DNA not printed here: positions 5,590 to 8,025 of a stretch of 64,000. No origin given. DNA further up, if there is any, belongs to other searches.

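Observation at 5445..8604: Three-gene operon: TM protein, PHP-phosphoesterase/ABC-ATPase fusion, small protein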

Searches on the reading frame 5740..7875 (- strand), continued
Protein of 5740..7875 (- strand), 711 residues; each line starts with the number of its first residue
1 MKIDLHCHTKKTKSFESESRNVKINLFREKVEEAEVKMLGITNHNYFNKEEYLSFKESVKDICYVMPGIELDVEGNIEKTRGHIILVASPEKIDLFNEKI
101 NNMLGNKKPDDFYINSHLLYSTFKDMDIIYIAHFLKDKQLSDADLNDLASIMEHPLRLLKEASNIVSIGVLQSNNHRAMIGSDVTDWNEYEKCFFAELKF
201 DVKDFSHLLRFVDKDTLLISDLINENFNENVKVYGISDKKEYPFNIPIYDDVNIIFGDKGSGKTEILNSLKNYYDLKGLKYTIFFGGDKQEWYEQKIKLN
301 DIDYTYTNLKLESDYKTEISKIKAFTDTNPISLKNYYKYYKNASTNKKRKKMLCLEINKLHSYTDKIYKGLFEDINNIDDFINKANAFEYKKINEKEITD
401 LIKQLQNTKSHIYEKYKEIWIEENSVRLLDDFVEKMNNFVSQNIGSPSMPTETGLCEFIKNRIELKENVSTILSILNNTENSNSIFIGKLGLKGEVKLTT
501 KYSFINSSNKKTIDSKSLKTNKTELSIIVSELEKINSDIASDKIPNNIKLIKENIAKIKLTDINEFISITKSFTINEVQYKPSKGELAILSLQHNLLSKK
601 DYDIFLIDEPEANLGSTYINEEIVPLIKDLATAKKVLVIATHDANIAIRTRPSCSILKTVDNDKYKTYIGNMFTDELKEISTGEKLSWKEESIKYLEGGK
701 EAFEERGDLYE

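Call 77: search_solved_structures(query=A1, max_evalue=0.1, show_alignments=3)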
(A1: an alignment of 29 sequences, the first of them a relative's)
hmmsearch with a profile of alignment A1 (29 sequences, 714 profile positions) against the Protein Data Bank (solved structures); distinct sequences matched with E-value up to 0.1: 40.
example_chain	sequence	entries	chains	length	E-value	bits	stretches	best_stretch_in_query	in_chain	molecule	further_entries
8v45_A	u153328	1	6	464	1.9e-10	43.3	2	235-298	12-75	AriA antitoxin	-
8ux9_B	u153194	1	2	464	1.9e-10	43.3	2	235-298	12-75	AriA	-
8v46_A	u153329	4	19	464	1.8e-09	40.1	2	235-298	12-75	AriA antitoxin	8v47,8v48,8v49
6n9l_A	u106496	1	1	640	5.2e-05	25.3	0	579-643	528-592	UvrABC system protein A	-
1b0u_A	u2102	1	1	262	0.00023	23.2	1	502-646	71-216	HISTIDINE PERMEASE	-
4yms_J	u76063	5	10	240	0.00029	22.8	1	555-643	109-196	ABC-type polar amino acid transport system, ATPase component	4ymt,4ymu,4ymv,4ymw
3pih_A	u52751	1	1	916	0.00052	22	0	580-643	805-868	UvrABC system protein A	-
1f3o_A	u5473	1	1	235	0.00063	21.7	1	575-646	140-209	HYPOTHETICAL ABC TRANSPORTER ATP-BINDING PROTEIN MJ0796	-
3j15_B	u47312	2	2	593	0.0021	20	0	551-642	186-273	ABC transporter ATP-binding protein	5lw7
4fwi_B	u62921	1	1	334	0.0022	19.9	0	508-647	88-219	ABC-type dipeptide/oligopeptide/nickel transport system, ATPase component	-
9gxk_A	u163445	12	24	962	0.0023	19.9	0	574-644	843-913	UvrABC system protein A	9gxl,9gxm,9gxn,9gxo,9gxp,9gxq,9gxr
4dyy_A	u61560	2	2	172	0.0023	19.9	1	300-461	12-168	Ferritin heavy chain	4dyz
3bk7_A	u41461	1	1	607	0.0023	19.8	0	551-642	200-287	ABC transporter ATP-binding protein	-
9gxu_A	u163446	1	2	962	0.0028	19.6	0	574-644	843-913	UvrABC system protein A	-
5lj9_A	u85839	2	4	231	0.0031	19.4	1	575-650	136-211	Macrolide export ATP-binding/permease protein MacB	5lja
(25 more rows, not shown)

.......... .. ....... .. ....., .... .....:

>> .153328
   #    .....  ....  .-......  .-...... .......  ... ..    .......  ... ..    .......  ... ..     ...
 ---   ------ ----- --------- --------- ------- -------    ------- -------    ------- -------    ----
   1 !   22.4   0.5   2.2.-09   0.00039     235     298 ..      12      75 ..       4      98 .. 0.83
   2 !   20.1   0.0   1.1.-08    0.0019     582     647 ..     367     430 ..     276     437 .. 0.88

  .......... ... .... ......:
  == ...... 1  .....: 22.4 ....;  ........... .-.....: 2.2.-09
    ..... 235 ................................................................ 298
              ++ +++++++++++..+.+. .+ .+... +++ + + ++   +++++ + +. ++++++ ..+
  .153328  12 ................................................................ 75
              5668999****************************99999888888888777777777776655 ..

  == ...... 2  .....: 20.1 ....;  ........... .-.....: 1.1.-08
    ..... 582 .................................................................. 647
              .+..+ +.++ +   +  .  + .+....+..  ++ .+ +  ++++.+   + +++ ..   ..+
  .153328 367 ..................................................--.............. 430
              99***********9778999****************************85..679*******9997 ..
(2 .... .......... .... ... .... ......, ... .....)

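Call 84: get_annotated_region(hit=H11, flank=6000)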
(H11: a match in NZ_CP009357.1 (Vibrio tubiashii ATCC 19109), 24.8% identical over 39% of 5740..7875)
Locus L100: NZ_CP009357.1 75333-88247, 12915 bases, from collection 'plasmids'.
description: Vibrio tubiashii ATCC 19109 plasmid p123, complete sequence
organism: Vibrio tubiashii ATCC 19109 (NCBI taxid 1051646)
taxonomy: Bacteria; Pseudomonadota; Gammaproteobacteria; Vibrionales; Vibrionaceae; Vibrio; Vibrio tubiashii; Vibrio tubiashii ATCC 19109
host: -; source: Mercenaria mercenaria,Larvae from hard clams (Mercenaria mercenaria); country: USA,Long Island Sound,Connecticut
typing (MOB-suite, as given by PLSDB): conjugative; relaxase MOBH; mating-pair formation MPF_F
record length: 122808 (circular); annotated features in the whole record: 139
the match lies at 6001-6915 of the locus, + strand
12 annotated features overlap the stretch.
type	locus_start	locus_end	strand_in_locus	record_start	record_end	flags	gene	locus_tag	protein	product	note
CDS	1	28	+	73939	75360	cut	-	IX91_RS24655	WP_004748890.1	SMEK domain-containing protein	-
CDS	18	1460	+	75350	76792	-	-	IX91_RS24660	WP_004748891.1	hypothetical protein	-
CDS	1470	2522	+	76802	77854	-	-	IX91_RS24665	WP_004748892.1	hypothetical protein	-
CDS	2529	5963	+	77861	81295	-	-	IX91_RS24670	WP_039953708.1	TM0106 family RecB-like putative nuclease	-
CDS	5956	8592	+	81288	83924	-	-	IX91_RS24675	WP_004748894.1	TrlF family AAA-like ATPase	-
CDS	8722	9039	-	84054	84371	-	-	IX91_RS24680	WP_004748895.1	hypothetical protein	-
CDS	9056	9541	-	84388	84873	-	-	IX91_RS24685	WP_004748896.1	hypothetical protein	-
CDS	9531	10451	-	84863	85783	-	-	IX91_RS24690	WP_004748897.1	hypothetical protein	-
CDS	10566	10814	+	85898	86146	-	-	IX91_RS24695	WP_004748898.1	hypothetical protein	-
CDS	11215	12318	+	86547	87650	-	-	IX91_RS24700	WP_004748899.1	hypothetical protein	-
CDS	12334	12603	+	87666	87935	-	-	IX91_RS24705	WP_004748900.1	cold shock domain-containing protein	-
CDS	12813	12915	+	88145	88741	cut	-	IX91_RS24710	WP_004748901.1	hypothetical protein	-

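Call 85: get_annotated_region(hit=H2, flank=5000)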
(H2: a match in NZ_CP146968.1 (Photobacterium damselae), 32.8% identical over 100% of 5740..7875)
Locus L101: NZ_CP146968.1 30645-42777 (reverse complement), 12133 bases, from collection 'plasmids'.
description: Photobacterium damselae subsp. damselae strain WMD-P1 plasmid pWMD-P1-1, complete sequence
organism: Photobacterium damselae (NCBI taxid 85581)
taxonomy: Bacteria; Pseudomonadota; Gammaproteobacteria; Vibrionales; Vibrionaceae; Photobacterium; Photobacterium damselae
host: -; source: Penaeus japonicus,shrimp farm; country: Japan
typing (MOB-suite, as given by PLSDB): non-mobilizable
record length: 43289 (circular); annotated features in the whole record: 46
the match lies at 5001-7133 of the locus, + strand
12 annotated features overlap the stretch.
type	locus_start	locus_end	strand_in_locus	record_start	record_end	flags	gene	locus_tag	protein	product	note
CDS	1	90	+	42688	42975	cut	-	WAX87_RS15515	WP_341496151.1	hypothetical protein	-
CDS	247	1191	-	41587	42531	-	-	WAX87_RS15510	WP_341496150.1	hypothetical protein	-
CDS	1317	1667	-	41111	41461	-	-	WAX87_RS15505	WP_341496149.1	hypothetical protein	-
CDS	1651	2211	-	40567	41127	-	-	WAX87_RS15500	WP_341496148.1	ParA family protein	-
CDS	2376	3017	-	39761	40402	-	-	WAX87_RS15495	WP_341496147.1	cysteine peptidase family C39 domain-containing protein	GO:0006508 - proteolysis [Evidence IEA]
CDS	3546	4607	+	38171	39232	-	-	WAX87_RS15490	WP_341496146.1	hypothetical protein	-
CDS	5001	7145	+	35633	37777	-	-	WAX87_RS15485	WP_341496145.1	AAA family ATPase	-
CDS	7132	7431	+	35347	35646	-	-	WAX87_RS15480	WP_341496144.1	hypothetical protein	-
CDS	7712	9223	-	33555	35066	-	-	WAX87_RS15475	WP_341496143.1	Eco57I restriction-modification methylase domain-containing protein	GO:0006304 - DNA modification [Evidence IEA]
CDS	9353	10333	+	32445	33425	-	-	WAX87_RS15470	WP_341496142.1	BsuBI/PstI family type II restriction endonuclease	GO:0009307 - DNA restriction-modification system [Evidence IEA]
CDS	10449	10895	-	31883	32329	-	-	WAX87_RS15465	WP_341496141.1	hypothetical protein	-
CDS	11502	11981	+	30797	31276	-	-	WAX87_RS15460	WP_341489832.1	hypothetical protein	-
